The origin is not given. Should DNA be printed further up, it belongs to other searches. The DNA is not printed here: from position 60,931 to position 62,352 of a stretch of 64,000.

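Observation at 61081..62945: Translationally coupled pair of an unknown 247-aa protein and an XRE-HTH / ImmA-IrrE metallopeptidase fusion, in an IS-flanked island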

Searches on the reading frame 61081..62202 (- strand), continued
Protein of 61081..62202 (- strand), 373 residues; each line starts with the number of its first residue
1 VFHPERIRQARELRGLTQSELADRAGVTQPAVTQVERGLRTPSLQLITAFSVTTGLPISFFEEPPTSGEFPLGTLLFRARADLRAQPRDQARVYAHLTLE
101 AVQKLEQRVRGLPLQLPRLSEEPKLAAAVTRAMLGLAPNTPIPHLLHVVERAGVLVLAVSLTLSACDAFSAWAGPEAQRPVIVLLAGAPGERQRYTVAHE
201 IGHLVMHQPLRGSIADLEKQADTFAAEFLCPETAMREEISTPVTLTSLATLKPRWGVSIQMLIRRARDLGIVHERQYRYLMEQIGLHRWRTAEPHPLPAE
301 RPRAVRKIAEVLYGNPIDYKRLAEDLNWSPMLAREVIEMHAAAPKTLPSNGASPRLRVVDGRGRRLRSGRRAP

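Call 109: get_annotated_region(hit=H14, flank=1800)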
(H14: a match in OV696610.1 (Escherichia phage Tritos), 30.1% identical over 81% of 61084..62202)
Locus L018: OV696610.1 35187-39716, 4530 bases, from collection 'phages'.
description: Escherichia phage Tritos genome assembly, complete genome: monopartite.
organism: Escherichia phage Tritos (NCBI taxid 2904713)
taxonomy: Viruses; Duplodnaviria; Heunggongvirae; Uroviricota; Caudoviricetes
host: -; source: -; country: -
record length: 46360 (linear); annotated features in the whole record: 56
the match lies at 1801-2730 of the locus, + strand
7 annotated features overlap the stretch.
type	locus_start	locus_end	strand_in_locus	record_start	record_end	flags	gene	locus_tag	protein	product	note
CDS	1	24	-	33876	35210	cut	-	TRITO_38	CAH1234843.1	hypothetical protein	-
CDS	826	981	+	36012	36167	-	-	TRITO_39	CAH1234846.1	HokD toxin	-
CDS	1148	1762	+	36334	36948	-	-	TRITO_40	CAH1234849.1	hypothetical protein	-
CDS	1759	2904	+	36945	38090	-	-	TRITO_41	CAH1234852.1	ImmA/IrrE metallo-endopeptidase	ImmA protein containing an XRE-family HTH domain of transcriptional regulator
CDS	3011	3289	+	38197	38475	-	-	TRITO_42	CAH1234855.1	hypothetical protein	-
CDS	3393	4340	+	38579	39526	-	-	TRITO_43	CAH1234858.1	Uncharacterized protein YdfU, DUF968 family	-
CDS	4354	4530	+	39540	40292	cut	-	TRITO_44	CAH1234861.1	Antitermination protein Q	-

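Call 110: get_annotated_region(hit=H16, flank=1800)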
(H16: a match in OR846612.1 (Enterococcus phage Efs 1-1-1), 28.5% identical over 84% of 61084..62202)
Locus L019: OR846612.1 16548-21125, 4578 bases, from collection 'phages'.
description: UNVERIFIED_ORG: Enterococcus phage Efs 1-1-1 clone NODE_26_length_36929_cov_10.090443 genomic sequence.
organism: Enterococcus phage Efs 1-1-1 (NCBI taxid 3113827)
taxonomy: Viruses
host: Enterococcus faecalis; source: wastewater; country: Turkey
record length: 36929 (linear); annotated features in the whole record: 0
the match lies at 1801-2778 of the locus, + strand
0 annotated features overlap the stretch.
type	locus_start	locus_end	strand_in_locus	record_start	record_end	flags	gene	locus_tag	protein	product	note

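Call 111: get_annotated_region(hit=H17, flank=1800)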
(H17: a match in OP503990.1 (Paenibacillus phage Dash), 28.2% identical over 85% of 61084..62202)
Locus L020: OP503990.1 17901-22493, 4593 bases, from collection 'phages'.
description: Paenibacillus phage Dash, complete genome.
organism: Paenibacillus phage Dash (NCBI taxid 2985613)
taxonomy: Viruses; Duplodnaviria; Heunggongvirae; Uroviricota; Caudoviricetes; Fernvirus
host: Paenibacillus larvae 2006; source: Wax; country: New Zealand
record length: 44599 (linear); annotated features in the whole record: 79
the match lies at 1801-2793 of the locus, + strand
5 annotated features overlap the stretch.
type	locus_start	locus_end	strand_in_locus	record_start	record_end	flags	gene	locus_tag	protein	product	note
CDS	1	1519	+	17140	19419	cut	-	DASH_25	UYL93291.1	S8 peptidase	-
CDS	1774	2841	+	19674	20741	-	-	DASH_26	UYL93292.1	helix-turn-helix domain protein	-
CDS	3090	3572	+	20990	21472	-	-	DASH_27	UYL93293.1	hypothetical protein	-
CDS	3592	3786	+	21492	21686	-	-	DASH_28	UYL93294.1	hypothetical protein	-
CDS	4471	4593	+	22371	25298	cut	-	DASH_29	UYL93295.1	RICIN domain-containing protein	-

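Call 112: get_annotated_region(hit=H21, flank=1800)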
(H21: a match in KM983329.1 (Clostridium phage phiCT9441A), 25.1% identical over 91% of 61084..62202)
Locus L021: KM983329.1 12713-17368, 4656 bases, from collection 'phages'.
description: Clostridium phage phiCT9441A, complete genome.
organism: Clostridium phage phiCT9441A (NCBI taxid 1567014)
taxonomy: Viruses; Duplodnaviria; Heunggongvirae; Uroviricota; Caudoviricetes
host: Clostridium tetani ATCC 9441; source: -; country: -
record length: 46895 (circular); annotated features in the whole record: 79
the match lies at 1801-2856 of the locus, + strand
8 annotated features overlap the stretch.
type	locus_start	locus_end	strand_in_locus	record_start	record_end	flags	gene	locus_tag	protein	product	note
CDS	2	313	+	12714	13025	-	-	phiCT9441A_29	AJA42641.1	XRE family transcriptional regulator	-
CDS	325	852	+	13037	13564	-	-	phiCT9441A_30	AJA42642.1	hypothetical protein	-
CDS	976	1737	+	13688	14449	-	-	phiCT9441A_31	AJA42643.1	hypothetical protein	-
CDS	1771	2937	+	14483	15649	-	-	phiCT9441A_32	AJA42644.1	XRE family transcriptional regulator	-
CDS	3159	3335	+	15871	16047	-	-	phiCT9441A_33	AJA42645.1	hypothetical protein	-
CDS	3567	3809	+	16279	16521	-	-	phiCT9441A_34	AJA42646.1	hypothetical protein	-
CDS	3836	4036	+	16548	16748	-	-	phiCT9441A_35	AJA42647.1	hypothetical protein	-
CDS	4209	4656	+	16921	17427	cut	-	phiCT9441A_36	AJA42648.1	terminase small subunit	-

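Call 113: get_annotated_region(hit=H24, flank=1800)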
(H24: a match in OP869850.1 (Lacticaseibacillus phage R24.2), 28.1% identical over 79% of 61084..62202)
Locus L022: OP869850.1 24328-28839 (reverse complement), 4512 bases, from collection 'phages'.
description: Lacticaseibacillus phage R24.2, complete genome.
organism: Lacticaseibacillus phage R24.2 (NCBI taxid 3017305)
taxonomy: Viruses; Duplodnaviria; Heunggongvirae; Uroviricota; Caudoviricetes; Pleetrevirus
host: Lacticaseibacillus rhamnosus LMG 23327; source: -; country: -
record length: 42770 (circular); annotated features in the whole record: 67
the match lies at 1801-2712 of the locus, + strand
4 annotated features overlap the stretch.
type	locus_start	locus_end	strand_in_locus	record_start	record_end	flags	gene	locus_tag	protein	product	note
CDS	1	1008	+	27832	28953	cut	-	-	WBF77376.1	hypothetical protein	-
CDS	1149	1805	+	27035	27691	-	-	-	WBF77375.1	hypothetical protein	-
CDS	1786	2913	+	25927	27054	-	-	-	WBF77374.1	hypothetical protein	-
CDS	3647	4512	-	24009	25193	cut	-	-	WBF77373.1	hypothetical protein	-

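Call 114: get_annotated_region(hit=H8, flank=1800)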
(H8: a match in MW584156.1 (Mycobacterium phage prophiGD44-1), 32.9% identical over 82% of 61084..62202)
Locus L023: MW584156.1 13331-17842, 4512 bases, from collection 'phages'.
description: Mycobacterium phage prophiGD44-1, complete genome.
organism: Mycobacterium phage prophiGD44-1 (NCBI taxid 2813265)
taxonomy: Viruses; Duplodnaviria; Heunggongvirae; Uroviricota; Caudoviricetes
host: Mycobacterium abscessus GD44; source: -; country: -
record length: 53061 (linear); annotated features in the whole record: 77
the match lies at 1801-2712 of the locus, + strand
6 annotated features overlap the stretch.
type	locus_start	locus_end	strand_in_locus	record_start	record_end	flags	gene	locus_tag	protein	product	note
CDS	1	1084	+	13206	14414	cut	27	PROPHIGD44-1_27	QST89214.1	helix-turn-helix DNA binding domain protein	-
CDS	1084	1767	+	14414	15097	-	28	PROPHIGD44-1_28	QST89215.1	hypothetical protein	-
CDS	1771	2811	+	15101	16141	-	29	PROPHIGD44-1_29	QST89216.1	MerR-like helix-turn-helix DNA binding protein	-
CDS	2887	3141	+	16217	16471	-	30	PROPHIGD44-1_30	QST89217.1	hypothetical protein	-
CDS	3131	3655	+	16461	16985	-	31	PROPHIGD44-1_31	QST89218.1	hypothetical protein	-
CDS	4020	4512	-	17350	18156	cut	32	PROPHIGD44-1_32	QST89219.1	hypothetical protein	-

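Call 115: get_annotated_region(hit=H26, flank=1800)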
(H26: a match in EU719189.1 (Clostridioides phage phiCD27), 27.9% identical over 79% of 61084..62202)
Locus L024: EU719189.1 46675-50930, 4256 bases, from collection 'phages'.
description: Clostridioides phage phiCD27, complete genome.
organism: Clostridioides phage phiCD27 (NCBI taxid 2849704)
taxonomy: Viruses; Duplodnaviria; Heunggongvirae; Uroviricota; Caudoviricetes; Colneyvirus; Colneyvirus CD27
host: Clostridioides difficile; source: -; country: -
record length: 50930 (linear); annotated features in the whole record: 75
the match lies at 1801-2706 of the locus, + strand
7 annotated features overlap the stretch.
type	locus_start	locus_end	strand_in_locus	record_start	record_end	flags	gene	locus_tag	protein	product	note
CDS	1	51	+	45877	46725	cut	-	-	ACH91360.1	putative antirepressor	orf69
CDS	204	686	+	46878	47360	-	-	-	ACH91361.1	hypothetical protein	orf70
CDS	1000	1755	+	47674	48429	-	-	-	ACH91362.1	hypothetical protein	orf71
CDS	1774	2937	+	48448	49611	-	-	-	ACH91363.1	putative phage DNA-binding protein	orf72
CDS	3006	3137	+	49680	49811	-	-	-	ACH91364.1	hypothetical protein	orf73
CDS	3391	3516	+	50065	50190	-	-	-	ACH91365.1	hypothetical protein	orf74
CDS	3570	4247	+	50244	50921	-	-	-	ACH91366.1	hypothetical protein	orf75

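Call 116: get_annotated_region(hit=H25, flank=1800)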
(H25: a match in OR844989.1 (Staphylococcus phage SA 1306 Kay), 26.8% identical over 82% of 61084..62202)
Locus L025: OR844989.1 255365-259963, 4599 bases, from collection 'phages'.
description: UNVERIFIED_ORG: Staphylococcus phage SA 1306 Kay clone NODE_2_length_282636_cov_28.114185 genomic sequence.
organism: Staphylococcus phage SA 1306 Kay (NCBI taxid 3113843)
taxonomy: Viruses
host: Staphylococcus aureus; source: wastewater; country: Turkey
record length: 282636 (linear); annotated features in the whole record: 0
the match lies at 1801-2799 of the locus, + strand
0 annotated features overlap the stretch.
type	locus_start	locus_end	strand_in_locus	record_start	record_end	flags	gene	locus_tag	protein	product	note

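Call 121: search_protein_families(library=ncbifam, proteins=[L019:1801-2922:+, L022:1786-2910:+, L017:1729-2931:+, L018:1759-2901:+, L025:1801-2973:+, L019:1101-1805:+, L022:1149-1802:+, L017:1007-1693:+, L018:1148-1759:+, L025:1127-1792:+], max_evalue=0.001)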
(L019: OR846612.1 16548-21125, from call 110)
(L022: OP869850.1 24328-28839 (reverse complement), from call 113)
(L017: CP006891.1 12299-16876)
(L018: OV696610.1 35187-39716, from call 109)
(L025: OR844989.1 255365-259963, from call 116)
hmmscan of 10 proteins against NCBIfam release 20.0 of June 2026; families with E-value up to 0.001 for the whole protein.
L019:1801-2922:+ (374 aa): 7 families
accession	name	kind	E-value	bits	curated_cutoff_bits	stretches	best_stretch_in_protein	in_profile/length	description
NF052239.1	antitox_spr1629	equivalog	1.1e-65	222.2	335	1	2-353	2-365/377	spr1629 family repressor/antitoxin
NF041951.1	phage_RstR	subfamily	1.9e-08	34.6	80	1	5-56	5-56/108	RstR family transcriptional repressor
TIGR03070.1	couple_hipB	subfamily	1.9e-07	30.9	71.65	1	6-54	6-54/58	type II toxin-antitoxin system Y4mF family antitoxin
NF003162.0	PRK04140.1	equivalog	2.4e-05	23.5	263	1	4-57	128-181/317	transcriptional regulator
NF047948.1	male_kill_WMK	equivalog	5.2e-05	22.9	300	1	6-49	166-209/300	WO male-killing family protein Wmk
TIGR00270.2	TIGR00270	equivalog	6.8e-05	22.7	110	1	8-54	81-127/159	multiprotein bridging factor aMBF1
NF007408.0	PRK09943.1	equivalog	0.0005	19.7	211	1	5-63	10-68/185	HTH-type transcriptional regulator PuuR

L022:1786-2910:+ (375 aa): 6 families
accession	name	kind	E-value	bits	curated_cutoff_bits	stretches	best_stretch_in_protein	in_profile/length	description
NF052239.1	antitox_spr1629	equivalog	7.4e-66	222.8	335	1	6-358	2-367/377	spr1629 family repressor/antitoxin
NF041951.1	phage_RstR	subfamily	1e-08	35.4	80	1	10-60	6-56/108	RstR family transcriptional repressor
NF047948.1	male_kill_WMK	equivalog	2.3e-08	33.8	300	1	10-62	166-218/300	WO male-killing family protein Wmk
NF003162.0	PRK04140.1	equivalog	1.2e-07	31.1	263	1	9-62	129-182/317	transcriptional regulator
NF007257.0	PRK09706.1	subfamily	3.4e-07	30.1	101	1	12-59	11-58/135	transcriptional repressor DicA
TIGR03070.1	couple_hipB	subfamily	5.5e-05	23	71.65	1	10-58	6-54/58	type II toxin-antitoxin system Y4mF family antitoxin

L017:1729-2931:+ (401 aa): 9 families
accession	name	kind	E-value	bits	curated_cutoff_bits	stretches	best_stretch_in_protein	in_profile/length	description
NF052239.1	antitox_spr1629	equivalog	6.4e-66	223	335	1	26-385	5-373/377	spr1629 family repressor/antitoxin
NF041951.1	phage_RstR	subfamily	6.6e-09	36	80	1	25-83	4-62/108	RstR family transcriptional repressor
NF007257.0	PRK09706.1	subfamily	2.9e-08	33.6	101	1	24-76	6-58/135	transcriptional repressor DicA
TIGR03830.1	CxxCG_CxxCG_HTH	subfamily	5.7e-07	29.4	61.8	1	6-66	48-108/127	type II TA system antitoxin MqsA family protein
TIGR03070.1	couple_hipB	subfamily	1.7e-06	27.9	71.65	1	28-68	7-47/58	type II toxin-antitoxin system Y4mF family antitoxin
NF003162.0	PRK04140.1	equivalog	8.5e-06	25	263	1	26-79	129-182/317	transcriptional regulator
TIGR00270.2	TIGR00270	equivalog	4.7e-05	23.2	110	1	26-75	78-127/159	multiprotein bridging factor aMBF1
NF038139.1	Reg_Aceta_RamB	equivalog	0.00011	21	700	0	154-274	158-282/465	acetate metabolism transcriptional regulator RamB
NF007271.0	PRK09726.1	equivalog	0.001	19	79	0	27-76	16-62/88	type II toxin-antitoxin system antitoxin HipB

L018:1759-2901:+ (381 aa): 10 families
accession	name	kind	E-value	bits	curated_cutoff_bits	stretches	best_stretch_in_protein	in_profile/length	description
NF052239.1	antitox_spr1629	equivalog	4.8e-55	187.2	335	1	15-364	2-368/377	spr1629 family repressor/antitoxin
NF041951.1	phage_RstR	subfamily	4.1e-08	33.4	80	1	18-67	5-54/108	RstR family transcriptional repressor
TIGR03070.1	couple_hipB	subfamily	1.6e-06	28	71.65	1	20-68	7-55/58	type II toxin-antitoxin system Y4mF family antitoxin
NF003162.0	PRK04140.1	equivalog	2.1e-06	27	263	1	17-68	128-179/317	transcriptional regulator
NF047542.1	telomere_Tap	equivalog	9.6e-05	21.3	600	1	20-73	22-76/695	telomere-associated protein Tap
NF038139.1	Reg_Aceta_RamB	equivalog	0.00017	20.4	700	0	18-76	5-63/465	acetate metabolism transcriptional regulator RamB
NF007408.0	PRK09943.1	equivalog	0.00053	19.6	211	1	17-76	9-68/185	HTH-type transcriptional regulator PuuR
TIGR00270.2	TIGR00270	equivalog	0.00061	19.6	110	1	19-68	79-128/159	multiprotein bridging factor aMBF1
NF047948.1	male_kill_WMK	equivalog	0.00065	19.2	300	0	18-68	165-215/300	WO male-killing family protein Wmk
TIGR03830.1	CxxCG_CxxCG_HTH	subfamily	0.00077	19.3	61.8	0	13-59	63-109/127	type II TA system antitoxin MqsA family protein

L025:1801-2973:+ (391 aa): 3 families
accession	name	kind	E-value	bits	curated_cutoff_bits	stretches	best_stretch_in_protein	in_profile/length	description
NF052239.1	antitox_spr1629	equivalog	4.3e-144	480.3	335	1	1-379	1-376/377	spr1629 family repressor/antitoxin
NF041951.1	phage_RstR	subfamily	1.2e-05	25.5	80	1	1-69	1-69/108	RstR family transcriptional repressor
NF007408.0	PRK09943.1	equivalog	6.6e-05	22.5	211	1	3-77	8-82/185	HTH-type transcriptional regulator PuuR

L019:1101-1805:+ (235 aa): 0 families

L022:1149-1802:+ (218 aa): 0 families

L017:1007-1693:+ (229 aa): 0 families

L018:1148-1759:+ (204 aa): 0 families

L025:1127-1792:+ (222 aa): 1 family
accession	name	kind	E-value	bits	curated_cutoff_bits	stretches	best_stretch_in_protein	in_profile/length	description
NF052238.1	spr1630_fam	equivalog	2.6e-53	181.4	125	1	1-213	32-244/246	spr1630 family ClpXP-sensitive toxin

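Call 122: search_protein_families(library=padloc, proteins=[L019:1101-1805:+, L022:1149-1802:+, L017:1007-1693:+, L018:1148-1759:+, L025:1127-1792:+, L014:1160-1777:+, L023:1084-1764:+, L015:1160-1786:+, L016:1168-1782:+, L024:1000-1752:+], max_evalue=0.01)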
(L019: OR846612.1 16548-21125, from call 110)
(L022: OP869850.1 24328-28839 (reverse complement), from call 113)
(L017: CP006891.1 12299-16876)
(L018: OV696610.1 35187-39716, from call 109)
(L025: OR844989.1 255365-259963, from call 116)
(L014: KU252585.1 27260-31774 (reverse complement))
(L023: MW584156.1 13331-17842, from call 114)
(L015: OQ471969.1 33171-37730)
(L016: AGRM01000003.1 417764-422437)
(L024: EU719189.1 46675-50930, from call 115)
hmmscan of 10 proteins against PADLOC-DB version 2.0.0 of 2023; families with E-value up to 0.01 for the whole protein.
L019:1101-1805:+ (235 aa): 4 families
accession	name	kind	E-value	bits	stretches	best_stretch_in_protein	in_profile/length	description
PDLC03940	RmrT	-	3.3e-23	80.4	1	15-195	11-191/227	-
PDLC03933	RmrT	-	3.7e-22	77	1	16-206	8-185/212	-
PDLC03938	RmrT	-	3.7e-14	50.5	1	21-210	8-186/215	-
PDLC03934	RmrT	-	1.2e-07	29.6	1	16-196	3-183/212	-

L022:1149-1802:+ (218 aa): 5 families
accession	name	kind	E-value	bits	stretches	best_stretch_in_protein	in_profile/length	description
PDLC03933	RmrT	-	1e-17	62.5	1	6-184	7-180/212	-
PDLC03940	RmrT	-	1.8e-13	48.5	1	7-184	16-197/227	-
PDLC03938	RmrT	-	9.8e-10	36.1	1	7-167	7-164/215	-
PDLC03934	RmrT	-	2.1e-07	28.8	1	27-172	27-175/212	-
PDLC03937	RmrT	-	0.00078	17.4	1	32-148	34-151/221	-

L017:1007-1693:+ (229 aa): 4 families
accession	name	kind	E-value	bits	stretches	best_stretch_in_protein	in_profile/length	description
PDLC03938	RmrT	-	2.1e-86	286.7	1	1-228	2-213/215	-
PDLC03933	RmrT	-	4.1e-18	63.8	1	4-227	6-209/212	-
PDLC03940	RmrT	-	7.9e-15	53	1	4-187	14-189/227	-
PDLC03934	RmrT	-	3.2e-07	28.2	1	81-219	78-193/212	-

L018:1148-1759:+ (204 aa): 4 families
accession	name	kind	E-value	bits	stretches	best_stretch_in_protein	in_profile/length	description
PDLC03933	RmrT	-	7.5e-10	36.8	1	47-161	53-164/212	-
PDLC03934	RmrT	-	6e-08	30.6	1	4-120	9-123/212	-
PDLC03937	RmrT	-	0.00015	19.7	1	2-120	5-125/221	-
PDLC03940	RmrT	-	0.0021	15.6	1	2-124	12-145/227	-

L025:1127-1792:+ (222 aa): 1 family
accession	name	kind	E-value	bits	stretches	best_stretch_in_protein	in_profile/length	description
PDLC03931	RmrT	-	6.5e-68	227.2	1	1-214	36-241/246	-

L014:1160-1777:+ (206 aa): 0 families

L023:1084-1764:+ (227 aa): 0 families

L015:1160-1786:+ (209 aa): 0 families

L016:1168-1782:+ (205 aa): 2 families
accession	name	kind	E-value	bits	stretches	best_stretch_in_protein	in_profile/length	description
PDLC03929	RmrT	-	1.5e-26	91.3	1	2-200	5-197/198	-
PDLC03941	RmrT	-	0.0031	14.9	1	16-48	21-53/234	-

L024:1000-1752:+ (251 aa): 1 family
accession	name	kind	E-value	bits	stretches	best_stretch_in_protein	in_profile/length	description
PDLC03930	RmrT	-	9.9e-79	262.2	1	3-250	1-245/247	-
